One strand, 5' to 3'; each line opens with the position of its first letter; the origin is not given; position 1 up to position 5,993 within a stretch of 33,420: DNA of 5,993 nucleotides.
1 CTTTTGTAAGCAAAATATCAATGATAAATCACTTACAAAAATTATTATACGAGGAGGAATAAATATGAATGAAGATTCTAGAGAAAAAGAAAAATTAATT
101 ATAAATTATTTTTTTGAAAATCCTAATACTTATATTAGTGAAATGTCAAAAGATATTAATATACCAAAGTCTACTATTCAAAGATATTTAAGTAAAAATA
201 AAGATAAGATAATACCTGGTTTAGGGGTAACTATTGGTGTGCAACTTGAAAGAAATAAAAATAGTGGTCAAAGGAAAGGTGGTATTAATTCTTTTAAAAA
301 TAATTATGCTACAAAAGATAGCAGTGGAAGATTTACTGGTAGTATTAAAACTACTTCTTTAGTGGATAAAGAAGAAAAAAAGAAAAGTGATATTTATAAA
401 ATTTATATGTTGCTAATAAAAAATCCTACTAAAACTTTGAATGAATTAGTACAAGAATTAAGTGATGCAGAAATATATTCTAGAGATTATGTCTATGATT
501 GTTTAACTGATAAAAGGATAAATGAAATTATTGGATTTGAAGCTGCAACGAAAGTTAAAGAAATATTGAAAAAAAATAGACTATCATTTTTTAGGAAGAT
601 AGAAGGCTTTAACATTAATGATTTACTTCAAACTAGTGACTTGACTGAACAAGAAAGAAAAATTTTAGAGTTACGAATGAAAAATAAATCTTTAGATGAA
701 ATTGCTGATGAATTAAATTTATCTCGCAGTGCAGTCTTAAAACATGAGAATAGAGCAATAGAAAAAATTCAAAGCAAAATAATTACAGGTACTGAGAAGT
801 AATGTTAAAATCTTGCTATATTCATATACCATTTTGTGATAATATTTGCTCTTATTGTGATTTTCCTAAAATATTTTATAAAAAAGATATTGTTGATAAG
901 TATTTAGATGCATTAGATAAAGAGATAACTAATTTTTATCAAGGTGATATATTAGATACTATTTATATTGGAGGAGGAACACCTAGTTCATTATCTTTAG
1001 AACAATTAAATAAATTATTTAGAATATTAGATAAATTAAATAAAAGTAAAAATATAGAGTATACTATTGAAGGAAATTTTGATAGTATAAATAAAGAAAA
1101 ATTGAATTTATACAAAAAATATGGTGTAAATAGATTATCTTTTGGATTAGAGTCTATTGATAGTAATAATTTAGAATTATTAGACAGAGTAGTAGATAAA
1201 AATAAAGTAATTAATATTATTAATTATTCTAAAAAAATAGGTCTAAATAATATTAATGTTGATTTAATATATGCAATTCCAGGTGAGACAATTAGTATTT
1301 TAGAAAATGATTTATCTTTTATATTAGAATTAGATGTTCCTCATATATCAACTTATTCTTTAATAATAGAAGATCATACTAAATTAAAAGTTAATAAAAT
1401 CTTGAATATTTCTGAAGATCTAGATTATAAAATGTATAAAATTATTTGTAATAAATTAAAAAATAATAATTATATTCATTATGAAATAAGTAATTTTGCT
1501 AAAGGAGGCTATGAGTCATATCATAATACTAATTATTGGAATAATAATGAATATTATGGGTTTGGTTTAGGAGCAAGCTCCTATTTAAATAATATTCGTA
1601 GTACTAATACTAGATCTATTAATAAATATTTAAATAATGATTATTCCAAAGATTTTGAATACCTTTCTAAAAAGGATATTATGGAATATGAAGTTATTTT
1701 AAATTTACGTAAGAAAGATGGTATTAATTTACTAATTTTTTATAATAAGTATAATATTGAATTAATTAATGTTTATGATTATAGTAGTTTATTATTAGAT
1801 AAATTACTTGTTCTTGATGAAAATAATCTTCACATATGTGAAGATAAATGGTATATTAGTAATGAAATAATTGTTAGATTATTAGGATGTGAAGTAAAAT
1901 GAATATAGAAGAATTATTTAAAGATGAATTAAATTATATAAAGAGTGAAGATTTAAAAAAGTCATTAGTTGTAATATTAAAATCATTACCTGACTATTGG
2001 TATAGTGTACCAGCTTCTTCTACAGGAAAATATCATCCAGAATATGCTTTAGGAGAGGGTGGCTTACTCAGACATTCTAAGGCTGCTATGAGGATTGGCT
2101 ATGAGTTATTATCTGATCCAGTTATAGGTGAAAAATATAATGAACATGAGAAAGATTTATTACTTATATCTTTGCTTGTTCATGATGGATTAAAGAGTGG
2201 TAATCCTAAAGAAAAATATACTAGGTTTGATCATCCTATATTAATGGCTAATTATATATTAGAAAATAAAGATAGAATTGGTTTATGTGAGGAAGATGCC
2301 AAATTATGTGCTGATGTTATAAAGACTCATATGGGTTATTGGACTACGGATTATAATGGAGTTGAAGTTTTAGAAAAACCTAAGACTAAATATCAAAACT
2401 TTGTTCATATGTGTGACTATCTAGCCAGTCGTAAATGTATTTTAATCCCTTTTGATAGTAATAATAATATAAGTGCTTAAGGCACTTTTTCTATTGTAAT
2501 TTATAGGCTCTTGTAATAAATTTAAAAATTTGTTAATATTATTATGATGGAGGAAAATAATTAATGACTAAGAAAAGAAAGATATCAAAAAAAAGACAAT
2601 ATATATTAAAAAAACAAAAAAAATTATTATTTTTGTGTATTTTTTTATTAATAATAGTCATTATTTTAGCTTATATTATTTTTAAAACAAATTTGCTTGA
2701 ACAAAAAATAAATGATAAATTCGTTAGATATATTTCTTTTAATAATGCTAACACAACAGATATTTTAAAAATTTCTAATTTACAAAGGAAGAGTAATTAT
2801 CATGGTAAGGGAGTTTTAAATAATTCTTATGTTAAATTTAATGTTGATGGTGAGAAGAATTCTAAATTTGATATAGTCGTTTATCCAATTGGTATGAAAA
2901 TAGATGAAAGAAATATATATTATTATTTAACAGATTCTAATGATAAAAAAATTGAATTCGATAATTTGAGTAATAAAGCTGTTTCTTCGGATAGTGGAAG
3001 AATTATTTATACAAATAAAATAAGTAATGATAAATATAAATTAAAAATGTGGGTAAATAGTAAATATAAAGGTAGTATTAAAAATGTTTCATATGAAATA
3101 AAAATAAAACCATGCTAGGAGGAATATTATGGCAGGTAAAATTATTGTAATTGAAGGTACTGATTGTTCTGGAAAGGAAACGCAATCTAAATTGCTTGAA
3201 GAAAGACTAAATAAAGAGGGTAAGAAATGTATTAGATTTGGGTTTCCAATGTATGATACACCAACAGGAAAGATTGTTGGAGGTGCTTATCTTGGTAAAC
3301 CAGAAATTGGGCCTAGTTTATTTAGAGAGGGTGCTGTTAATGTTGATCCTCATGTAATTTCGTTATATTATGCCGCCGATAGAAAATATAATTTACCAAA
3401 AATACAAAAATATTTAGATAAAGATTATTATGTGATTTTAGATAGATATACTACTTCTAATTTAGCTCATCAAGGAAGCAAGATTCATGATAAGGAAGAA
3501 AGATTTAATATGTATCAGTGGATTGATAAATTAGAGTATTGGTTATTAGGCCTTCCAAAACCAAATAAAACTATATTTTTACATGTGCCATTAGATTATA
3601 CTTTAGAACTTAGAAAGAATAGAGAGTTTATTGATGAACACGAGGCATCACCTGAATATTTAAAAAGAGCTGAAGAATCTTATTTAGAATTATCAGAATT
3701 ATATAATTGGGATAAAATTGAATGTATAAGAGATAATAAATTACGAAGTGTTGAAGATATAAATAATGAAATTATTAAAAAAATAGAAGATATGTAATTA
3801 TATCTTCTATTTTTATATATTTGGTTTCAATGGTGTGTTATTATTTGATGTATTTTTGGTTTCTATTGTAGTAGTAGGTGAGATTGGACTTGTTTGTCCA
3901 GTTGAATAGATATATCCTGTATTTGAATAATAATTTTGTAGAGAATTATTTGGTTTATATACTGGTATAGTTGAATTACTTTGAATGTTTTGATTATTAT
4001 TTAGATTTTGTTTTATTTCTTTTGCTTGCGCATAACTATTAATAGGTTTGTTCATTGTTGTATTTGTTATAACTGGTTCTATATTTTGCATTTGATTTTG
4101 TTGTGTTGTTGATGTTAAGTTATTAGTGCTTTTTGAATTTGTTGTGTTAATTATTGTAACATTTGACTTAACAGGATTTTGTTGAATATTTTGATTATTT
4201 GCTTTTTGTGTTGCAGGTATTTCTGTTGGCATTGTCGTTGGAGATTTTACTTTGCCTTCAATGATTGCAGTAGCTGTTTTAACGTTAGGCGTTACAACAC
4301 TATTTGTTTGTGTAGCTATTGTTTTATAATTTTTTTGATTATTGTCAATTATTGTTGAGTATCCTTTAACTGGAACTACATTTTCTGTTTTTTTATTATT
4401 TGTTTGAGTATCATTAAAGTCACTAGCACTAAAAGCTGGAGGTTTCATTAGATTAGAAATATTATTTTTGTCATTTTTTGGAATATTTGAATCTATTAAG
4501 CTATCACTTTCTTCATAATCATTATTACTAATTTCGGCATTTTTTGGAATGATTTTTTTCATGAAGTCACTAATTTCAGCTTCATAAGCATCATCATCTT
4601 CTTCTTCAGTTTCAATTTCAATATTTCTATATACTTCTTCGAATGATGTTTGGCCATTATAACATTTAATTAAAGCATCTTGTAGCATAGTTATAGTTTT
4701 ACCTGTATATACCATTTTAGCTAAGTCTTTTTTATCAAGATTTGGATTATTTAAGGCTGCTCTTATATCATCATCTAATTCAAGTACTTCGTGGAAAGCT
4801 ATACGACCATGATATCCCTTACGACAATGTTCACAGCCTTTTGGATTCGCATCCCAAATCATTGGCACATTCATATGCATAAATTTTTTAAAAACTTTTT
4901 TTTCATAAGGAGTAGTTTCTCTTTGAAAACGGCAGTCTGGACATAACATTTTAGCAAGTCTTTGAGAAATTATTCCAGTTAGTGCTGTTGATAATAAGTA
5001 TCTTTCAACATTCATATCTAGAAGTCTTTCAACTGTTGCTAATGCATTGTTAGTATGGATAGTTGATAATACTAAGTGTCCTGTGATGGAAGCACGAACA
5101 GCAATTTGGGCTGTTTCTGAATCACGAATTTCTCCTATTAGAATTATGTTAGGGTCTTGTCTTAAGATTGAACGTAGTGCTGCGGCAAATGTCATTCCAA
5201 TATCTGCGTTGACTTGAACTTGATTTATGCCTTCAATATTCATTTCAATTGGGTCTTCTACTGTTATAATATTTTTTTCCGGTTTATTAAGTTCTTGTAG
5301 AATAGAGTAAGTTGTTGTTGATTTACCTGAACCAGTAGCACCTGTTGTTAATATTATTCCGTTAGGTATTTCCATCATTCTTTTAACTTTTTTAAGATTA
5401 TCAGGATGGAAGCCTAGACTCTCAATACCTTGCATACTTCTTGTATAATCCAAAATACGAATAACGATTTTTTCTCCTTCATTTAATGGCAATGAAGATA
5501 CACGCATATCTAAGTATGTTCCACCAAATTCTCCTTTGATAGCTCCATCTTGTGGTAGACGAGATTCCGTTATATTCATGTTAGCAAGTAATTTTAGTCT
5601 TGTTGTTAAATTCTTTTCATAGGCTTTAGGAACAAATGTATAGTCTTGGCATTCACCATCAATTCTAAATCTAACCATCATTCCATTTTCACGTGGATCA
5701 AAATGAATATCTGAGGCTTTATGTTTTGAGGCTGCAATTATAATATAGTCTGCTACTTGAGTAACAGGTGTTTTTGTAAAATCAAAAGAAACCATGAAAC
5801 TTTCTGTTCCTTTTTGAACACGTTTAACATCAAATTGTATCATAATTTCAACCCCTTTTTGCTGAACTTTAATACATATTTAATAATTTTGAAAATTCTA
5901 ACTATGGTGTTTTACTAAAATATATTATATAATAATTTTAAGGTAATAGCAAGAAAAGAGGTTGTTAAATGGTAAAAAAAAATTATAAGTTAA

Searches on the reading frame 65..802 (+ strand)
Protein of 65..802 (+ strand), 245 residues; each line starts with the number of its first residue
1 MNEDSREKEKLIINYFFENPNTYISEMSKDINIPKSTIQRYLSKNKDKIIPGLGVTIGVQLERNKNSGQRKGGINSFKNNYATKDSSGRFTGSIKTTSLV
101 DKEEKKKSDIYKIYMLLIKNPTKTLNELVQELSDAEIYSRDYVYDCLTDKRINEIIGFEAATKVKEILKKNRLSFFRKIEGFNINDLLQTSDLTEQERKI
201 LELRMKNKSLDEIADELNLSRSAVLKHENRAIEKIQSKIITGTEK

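Call 46: find_encoding_contigs(protein=window:65-802:+, flank=10000, max_places=4)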
Protein window:65-802:+ (245 aa): 1 contig read that carries it; 1 place shown.
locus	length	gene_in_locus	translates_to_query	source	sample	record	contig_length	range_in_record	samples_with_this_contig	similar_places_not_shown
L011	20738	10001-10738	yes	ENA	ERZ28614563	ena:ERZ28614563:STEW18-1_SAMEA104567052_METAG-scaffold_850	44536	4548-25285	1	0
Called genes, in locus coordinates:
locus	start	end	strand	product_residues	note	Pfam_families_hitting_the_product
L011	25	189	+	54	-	PF00471:Ribosomal_L33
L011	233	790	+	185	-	PF08207:EFP_N, PF01132:EFP, PF09285:Elong-fact-P_C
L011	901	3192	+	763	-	PF17854:FtsK_alpha, PF01580:FtsK_SpoIIIE, PF09397:FtsK_gamma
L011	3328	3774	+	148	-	-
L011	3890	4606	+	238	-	PF01048:PNP_UDP_1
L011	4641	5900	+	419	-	PF05193:Peptidase_M16_C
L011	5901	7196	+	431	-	PF00675:Peptidase_M16, PF05193:Peptidase_M16_C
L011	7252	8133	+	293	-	-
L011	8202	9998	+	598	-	PF00009:GTP_EFTU, PF03144:GTP_EFTU_D2, PF22042:EF-G_D2 (weak), PF00679:EFG_C, PF06421:LepA_C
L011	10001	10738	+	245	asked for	PF01022:HTH_5 (faint), PF08279:HTH_11 (faint), PF13412:HTH_24 (faint), PF04967:HTH_10 (faint), PF00196:GerE (weak), PF04545:Sigma70_r4, PF08281:Sigma70_r4_2 (weak)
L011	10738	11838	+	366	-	PF04055:Radical_SAM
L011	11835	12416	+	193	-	-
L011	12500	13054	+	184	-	-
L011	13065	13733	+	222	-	PF02223:Thymidylate_kin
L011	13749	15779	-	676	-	PF00437:T2SSE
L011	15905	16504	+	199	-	-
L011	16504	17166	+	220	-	-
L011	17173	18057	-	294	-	-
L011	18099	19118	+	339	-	PF13180:PDZ_2, PF05362:Lon_C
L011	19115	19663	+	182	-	PF06941:NT5C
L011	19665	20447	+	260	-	-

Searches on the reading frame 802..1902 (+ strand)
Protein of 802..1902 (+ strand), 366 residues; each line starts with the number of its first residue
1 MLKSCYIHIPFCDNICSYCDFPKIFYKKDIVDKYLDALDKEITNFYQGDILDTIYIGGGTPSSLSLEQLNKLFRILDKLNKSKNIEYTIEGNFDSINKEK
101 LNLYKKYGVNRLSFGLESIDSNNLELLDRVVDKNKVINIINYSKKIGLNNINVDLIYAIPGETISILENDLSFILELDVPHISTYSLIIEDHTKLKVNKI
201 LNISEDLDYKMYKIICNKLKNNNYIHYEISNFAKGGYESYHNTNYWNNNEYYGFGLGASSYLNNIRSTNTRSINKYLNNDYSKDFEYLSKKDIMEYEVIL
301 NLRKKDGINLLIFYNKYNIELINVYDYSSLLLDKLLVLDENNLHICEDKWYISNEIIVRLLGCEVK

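Call 66: search_protein_families(library=pfam, proteins=[window:802-1902:+], max_evalue=0.001)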
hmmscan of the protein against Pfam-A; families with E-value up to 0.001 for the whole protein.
window:802-1902:+ (366 aa): 1 family
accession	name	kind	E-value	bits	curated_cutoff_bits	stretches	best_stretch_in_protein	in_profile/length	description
PF04055.27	Radical_SAM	-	1.1e-23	84.6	29.5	1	6-173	1-165/166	Radical SAM superfamily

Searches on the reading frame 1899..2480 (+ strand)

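Call 66: search_protein_families(library=pfam, proteins=[window:1899-2480:+], max_evalue=0.001)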
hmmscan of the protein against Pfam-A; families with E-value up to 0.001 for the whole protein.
window:1899-2480:+ (193 aa): 1 family
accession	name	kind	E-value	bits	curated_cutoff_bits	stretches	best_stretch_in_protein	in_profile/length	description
PF01966.28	HD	-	4.4e-05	24.2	22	1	58-176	3-114/116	HD domain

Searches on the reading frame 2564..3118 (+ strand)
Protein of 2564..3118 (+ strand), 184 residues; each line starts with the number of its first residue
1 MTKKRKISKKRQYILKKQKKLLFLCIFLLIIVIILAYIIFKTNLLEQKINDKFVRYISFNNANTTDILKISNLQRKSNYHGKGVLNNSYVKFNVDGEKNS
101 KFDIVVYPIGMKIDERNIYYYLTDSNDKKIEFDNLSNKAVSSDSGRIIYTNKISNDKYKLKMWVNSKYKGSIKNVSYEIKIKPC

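Call 18: search_protein_families(library=pfam, proteins=[window:2564-3118:+], max_evalue=0.01)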
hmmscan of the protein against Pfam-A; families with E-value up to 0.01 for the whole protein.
window:2564-3118:+ (184 aa): 1 family
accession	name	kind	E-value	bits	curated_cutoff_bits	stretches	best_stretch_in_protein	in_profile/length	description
PF06030.18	WxLIP_PGBD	-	0.0054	17.2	27.3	1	114-166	27-79/121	WxL Interacting Protein, peptidoglycan binding domain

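Call 44: search_protein_families(library=ncbifam, proteins=[window:2564-3118:+], max_evalue=0.1)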
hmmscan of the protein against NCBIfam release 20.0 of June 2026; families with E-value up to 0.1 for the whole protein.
window:2564-3118:+ (184 aa): 2 families
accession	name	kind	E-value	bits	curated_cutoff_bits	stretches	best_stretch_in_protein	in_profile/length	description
TIGR04370.1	glyco_rpt_poly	subfamily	0.00011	21.4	40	1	9-119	205-320/396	oligosaccharide repeat unit polymerase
NF002854.0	PRK03147.1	subfamily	0.0017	18.3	170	1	16-92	2-73/176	thiol-disulfide oxidoreductase ResA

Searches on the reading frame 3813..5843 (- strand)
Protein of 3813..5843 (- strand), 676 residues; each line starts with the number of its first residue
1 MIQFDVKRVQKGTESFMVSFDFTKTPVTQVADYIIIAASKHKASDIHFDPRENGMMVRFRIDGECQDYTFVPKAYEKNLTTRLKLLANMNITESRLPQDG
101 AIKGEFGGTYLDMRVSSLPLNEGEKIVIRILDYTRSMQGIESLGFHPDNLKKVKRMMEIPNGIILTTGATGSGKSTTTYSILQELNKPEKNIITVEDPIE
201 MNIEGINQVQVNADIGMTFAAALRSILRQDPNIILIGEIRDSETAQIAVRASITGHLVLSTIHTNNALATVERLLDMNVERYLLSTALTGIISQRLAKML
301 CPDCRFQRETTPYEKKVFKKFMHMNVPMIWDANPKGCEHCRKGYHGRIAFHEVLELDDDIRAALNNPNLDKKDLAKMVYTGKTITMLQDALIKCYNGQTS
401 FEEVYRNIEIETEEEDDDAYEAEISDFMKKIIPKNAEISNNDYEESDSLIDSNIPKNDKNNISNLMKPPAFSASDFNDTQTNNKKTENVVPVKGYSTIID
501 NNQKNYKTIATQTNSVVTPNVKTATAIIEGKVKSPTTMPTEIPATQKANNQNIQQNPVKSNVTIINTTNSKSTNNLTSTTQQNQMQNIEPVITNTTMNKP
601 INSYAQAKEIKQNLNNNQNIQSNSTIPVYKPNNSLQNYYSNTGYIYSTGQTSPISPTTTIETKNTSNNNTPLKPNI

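Call 18: search_protein_families(library=pfam, proteins=[window:3813-5843:-], max_evalue=0.01)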
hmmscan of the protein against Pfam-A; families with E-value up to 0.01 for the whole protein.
window:3813-5843:- (676 aa): 3 families
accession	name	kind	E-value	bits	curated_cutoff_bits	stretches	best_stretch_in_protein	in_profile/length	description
PF00437.27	T2SSE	-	1.6e-115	386.2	24.9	1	25-406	6-370/370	Type II/IV secretion system protein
PF13173.12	AAA_14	-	0.0054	17.2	27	0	162-253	3-85/129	AAA domain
PF01935.23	DUF87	-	0.01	16.4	23.2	1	168-193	30-56/220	Helicase HerA, central domain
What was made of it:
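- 3813..5843 (-): PilB/GspE-type assembly ATPase. It lacks the N-terminal domain of PilB and has a ~270-aa N/Q/T-rich tail. It is the candidate motor for the filament. PF00437 T2SSE, E 1.6e-115 (call 18).
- On Type IV pilin (class III signal peptide protein): A PilB/GspE-type ATPase is present at 3813-5843 (T2SSE, E 1.6e-115; call 18).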

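Call 44: search_protein_families(library=ncbifam, proteins=[window:3813-5843:-], max_evalue=0.1)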
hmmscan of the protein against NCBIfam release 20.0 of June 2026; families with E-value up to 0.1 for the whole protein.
window:3813-5843:- (676 aa): 19 families
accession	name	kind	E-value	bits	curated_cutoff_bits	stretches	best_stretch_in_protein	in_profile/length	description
TIGR02533.1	type_II_gspE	equivalog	1.1e-137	459.7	630.25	1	24-406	106-484/486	type II secretion system ATPase GspE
TIGR02538.1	type_IV_pilB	equivalog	5.5e-130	434.6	675.65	1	24-407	178-561/564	type IV-A pilus assembly ATPase PilB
NF007755.0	PRK10436.1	equivalog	2.3e-123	412.3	617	1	21-411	79-462/465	type II secretion system protein GspE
NF053534.1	T4PilAsmATPsTfpB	equivalog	1.7e-109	366.9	850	1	23-407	197-581/584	type IV pilus assembly ATPase TfpB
NF041000.1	ATPase_ComGA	equivalog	4.1e-80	268.6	300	1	34-298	3-266/267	competence type IV pilus ATPase ComGA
TIGR01420.1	pilT_fam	subfamily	5.6e-51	173.8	319.1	1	34-298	5-269/343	PilT/PilU family type 4a pilus ATPase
TIGR02525.1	plasmid_TraJ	equivalog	3.7e-26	92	368.3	1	136-278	128-273/372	plasmid transfer ATPase TraJ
TIGR02524.1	dot_icm_DotB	equivalog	1.1e-20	74.2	463.3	1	161-276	134-258/358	Dot/Icm type IV secretion system ATPase DotB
TIGR02782.1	TrbB_P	equivalog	4.2e-16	59.1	304.55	1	164-277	139-255/303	P-type conjugative transfer ATPase TrbB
TIGR02788.1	VirB11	equivalog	8.9e-16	57.8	249.95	1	164-279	147-267/308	P-type DNA transfer ATPase VirB11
NF010469.0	PRK13894.1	subfamily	9.4e-15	54.7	508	1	164-275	152-265/320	conjugal transfer ATPase TrbB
NF058587.1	archaellum_moto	equivalog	2.1e-14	53.2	550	1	164-275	278-394/527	archaellum flagellar ATPase motor FlaI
NF010407.0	PRK13833.1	subfamily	1.7e-13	50.7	499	1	164-280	147-265/323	conjugal transfer protein TrbB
TIGR03819.1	heli_sec_ATPase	hypoth_equivalog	1.6e-11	44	373.15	1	70-275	90-298/340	TadA family conjugal transfer-associated ATPase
NF010425.0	PRK13851.1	equivalog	1.1e-09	37.6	461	1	161-276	162-282/344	type IV secretion system protein VirB11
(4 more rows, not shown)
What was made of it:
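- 3813..5843 (-): It aligns to the C-terminal ~380 positions of the GspE and PilB models, and scores 268.6 bits on the ComGA model against a cut-off of 300 (call 44).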
